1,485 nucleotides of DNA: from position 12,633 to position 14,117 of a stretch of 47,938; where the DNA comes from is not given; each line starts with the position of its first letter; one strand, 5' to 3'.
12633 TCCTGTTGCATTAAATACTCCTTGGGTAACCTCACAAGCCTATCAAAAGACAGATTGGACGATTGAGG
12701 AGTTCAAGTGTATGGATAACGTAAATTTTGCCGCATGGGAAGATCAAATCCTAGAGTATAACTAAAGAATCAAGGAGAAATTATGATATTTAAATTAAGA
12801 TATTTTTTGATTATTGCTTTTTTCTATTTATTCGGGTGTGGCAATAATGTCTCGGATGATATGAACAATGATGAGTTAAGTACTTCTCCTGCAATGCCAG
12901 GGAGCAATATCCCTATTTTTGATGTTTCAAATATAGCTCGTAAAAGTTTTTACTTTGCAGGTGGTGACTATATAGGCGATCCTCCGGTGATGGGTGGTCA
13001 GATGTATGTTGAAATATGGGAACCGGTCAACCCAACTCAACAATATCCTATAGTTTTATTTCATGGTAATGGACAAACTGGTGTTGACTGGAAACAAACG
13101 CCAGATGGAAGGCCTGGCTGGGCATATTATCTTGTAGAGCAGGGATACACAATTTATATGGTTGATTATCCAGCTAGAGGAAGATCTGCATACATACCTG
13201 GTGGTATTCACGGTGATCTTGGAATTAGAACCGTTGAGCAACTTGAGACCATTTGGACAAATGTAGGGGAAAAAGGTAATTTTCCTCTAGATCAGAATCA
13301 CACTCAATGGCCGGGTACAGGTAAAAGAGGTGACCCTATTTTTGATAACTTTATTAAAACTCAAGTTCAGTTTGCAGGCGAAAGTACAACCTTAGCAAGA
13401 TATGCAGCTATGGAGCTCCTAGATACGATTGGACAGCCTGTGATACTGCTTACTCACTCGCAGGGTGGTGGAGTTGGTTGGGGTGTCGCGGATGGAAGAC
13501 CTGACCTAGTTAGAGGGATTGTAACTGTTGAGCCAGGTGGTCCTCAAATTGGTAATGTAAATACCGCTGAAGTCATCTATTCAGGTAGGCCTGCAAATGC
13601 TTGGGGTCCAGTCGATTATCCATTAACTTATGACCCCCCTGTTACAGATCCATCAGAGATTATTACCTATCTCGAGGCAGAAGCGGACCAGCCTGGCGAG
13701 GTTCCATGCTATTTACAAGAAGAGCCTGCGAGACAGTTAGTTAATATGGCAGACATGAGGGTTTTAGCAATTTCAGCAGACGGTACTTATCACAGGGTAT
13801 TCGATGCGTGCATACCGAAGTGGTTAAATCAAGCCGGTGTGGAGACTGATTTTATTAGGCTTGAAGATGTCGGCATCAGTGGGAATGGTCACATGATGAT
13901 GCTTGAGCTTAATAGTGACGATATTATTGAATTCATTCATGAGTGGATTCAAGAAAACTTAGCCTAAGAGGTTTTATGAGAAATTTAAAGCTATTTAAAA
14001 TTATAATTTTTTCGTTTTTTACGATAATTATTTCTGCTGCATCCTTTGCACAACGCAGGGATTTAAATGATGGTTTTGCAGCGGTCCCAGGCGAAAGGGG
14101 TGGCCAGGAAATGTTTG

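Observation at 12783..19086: Alternating exported alpha/beta-hydrolase and PAL-like NHL-propeller paralogs (ABH-NHL-ABH-NHL-NHL) in one tight operon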

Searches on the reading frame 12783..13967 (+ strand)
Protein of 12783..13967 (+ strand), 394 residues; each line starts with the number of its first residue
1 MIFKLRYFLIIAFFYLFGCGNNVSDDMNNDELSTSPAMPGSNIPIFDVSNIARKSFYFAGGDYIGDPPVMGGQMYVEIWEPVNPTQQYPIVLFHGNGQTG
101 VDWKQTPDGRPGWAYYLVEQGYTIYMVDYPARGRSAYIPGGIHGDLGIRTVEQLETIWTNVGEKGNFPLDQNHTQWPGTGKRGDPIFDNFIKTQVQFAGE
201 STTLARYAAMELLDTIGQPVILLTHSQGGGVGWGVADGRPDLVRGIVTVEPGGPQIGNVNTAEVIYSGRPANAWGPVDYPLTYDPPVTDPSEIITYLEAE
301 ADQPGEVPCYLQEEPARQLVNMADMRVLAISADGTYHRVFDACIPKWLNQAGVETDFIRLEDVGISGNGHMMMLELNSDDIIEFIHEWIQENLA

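Call 3: search_protein_families(library=pfam, proteins=[window:12783-13967:+], max_evalue=0.01)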
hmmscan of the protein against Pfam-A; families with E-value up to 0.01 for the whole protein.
window:12783-13967:+ (394 aa): 3 families
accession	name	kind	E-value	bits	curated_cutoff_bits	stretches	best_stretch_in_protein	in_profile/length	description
PF12697.13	Abhydrolase_6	-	7.6e-10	40.3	26.3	1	90-375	1-209/217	Alpha/beta hydrolase family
PF00561.26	Abhydrolase_1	-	5.5e-08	33.2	25.8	1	88-251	1-102/245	alpha/beta hydrolase fold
PF12146.15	Hydrolase_4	-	0.004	16.9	27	0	216-251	74-109/239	Serine aminopeptidase, S33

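Call 4: search_protein_families(library=ncbifam, proteins=[window:12783-13967:+], max_evalue=0.01)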
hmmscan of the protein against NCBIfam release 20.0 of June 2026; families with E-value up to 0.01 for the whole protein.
window:12783-13967:+ (394 aa): 1 family
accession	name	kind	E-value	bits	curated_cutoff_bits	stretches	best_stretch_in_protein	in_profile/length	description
NF011457.0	PRK14875.1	equivalog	0.0046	16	307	0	208-253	187-233/372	acetoin dehydrogenase dihydrolipoyllysine-residue acetyltransferase subunit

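Call 6: search_solved_structures(query=window:12783-13967:+, max_evalue=1, show_alignments=3)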
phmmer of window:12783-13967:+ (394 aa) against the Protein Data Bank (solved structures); distinct sequences matched with E-value up to 1: 18.
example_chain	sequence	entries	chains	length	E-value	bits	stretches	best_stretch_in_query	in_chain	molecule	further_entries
1qlw_A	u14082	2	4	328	2.3e-21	79.6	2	69-253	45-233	ESTERASE | CARBOXYLESTERASE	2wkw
4q34_A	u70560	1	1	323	5.8e-21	78.3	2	69-254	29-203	Uncharacterized protein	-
8iw8_A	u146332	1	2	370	2.1e-19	73.2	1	72-252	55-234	Alpha/beta fold hydrolase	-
8gol_A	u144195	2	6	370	2.7e-19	72.9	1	72-252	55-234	Alpha/beta fold hydrolase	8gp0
8goy_A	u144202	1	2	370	2.7e-19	72.8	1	72-252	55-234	Alpha/beta fold hydrolase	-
7y0l_A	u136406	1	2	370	7e-19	71.5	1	72-252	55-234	Alpha/beta fold hydrolase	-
7yd2_A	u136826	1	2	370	7e-19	71.5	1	72-252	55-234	Alpha/beta fold hydrolase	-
8ivh_A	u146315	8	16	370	2.6e-18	69.6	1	72-252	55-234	Alpha/beta fold hydrolase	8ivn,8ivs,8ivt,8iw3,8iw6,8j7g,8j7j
8ive_A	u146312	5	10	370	2.6e-18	69.6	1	72-252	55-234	Alpha/beta fold hydrolase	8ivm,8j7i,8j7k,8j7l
3bdi_A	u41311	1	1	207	0.0039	19.6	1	83-138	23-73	Uncharacterized protein Ta0194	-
2dcm_A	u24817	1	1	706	0.13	14.6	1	75-147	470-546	dipeptidyl aminopeptidase IV, putative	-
2d5l_A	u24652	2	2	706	0.13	14.6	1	75-147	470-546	dipeptidyl aminopeptidase IV, putative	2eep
2z3w_A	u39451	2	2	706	0.13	14.5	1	75-147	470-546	Dipeptidyl aminopeptidase IV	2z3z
3wyd_A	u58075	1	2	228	0.39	13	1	220-264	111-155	LC-Est1C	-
3pe6_A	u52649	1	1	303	0.76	12.1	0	214-279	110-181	Monoglyceride lipase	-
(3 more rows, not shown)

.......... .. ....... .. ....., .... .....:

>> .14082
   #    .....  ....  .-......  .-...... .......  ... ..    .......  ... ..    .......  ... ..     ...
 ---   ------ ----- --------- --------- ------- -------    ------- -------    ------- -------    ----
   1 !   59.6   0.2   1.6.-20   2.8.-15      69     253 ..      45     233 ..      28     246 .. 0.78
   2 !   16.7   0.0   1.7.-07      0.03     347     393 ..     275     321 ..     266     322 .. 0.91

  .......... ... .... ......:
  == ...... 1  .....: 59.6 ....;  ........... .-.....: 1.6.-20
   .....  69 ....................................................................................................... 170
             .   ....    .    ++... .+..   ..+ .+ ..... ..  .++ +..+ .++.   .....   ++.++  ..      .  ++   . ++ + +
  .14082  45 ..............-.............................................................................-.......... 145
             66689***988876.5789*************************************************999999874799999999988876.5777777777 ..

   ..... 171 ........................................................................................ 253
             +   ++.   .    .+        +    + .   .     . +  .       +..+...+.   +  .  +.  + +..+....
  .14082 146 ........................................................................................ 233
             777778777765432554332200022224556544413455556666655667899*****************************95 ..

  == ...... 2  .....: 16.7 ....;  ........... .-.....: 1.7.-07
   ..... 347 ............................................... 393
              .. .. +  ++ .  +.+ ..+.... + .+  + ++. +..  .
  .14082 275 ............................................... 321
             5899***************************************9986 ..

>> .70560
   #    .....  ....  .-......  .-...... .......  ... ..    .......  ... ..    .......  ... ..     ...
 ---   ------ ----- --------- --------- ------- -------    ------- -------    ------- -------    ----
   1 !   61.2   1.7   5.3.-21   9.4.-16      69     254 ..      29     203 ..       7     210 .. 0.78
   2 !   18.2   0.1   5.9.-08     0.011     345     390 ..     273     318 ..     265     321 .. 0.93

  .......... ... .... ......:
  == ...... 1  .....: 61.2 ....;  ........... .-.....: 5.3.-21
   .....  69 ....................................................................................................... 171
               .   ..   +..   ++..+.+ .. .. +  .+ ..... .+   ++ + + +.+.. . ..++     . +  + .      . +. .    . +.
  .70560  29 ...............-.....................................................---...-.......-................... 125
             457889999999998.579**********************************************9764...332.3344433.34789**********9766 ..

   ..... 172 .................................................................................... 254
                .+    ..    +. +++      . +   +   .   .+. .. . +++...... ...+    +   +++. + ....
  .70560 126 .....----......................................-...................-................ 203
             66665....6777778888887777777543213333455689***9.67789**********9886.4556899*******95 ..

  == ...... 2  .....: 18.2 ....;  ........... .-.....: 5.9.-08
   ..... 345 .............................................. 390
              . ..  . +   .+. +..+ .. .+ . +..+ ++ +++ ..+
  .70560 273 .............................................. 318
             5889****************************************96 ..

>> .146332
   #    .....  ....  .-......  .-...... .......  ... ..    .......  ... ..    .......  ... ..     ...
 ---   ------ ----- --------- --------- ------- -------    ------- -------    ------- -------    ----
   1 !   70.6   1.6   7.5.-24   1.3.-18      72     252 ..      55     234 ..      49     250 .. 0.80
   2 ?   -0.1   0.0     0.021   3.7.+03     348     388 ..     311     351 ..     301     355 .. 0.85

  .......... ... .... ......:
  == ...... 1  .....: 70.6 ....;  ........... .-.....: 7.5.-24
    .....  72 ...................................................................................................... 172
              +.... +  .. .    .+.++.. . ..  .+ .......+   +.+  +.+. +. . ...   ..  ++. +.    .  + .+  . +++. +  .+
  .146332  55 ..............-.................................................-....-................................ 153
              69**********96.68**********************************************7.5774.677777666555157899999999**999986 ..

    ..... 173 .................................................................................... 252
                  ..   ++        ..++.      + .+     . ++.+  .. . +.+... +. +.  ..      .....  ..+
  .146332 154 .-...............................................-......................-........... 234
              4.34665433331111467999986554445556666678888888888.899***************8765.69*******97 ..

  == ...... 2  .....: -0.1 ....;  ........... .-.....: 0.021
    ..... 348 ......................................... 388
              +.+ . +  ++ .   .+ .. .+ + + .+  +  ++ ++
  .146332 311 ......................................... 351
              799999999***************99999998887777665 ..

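Call 47: find_related_loci(query=A3, collection=metagenome_contigs, flank=6000)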
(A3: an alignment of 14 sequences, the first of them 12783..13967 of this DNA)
Query A3 (394 aa) in metagenome_contigs; peptide patterns used: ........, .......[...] (x = any residue, [..] = any of these).
599 stretches matched a pattern (row limit reached: there are more); 537 encode a relative of the query (tblastn E <= 1e-3); the best 80 are kept; 79 distinct loci.
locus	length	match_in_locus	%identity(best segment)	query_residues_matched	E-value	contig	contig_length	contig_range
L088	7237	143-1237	80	30-393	0e+0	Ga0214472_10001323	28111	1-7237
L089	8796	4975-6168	75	10-392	0e+0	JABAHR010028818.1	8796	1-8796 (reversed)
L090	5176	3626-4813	62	1-392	4e-167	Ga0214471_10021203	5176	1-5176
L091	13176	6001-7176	72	10-393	0e+0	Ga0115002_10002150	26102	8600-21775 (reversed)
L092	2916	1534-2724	60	1-393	3e-170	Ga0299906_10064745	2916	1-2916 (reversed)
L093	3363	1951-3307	60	1-393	2e-165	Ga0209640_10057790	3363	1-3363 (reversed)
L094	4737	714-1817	62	35-393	1e-156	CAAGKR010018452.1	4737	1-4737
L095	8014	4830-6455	61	33-393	1e-150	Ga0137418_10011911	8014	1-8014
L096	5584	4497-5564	62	46-393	3e-151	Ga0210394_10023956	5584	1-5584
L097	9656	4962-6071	59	33-393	3e-148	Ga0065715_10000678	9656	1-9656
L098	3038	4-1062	60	46-393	1e-153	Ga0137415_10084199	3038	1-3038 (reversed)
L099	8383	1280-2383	61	33-392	1e-146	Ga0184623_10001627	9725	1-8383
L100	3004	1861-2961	59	33-393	3e-151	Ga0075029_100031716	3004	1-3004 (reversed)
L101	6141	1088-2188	60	35-392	1e-144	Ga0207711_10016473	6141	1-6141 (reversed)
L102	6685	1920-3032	58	33-393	3e-143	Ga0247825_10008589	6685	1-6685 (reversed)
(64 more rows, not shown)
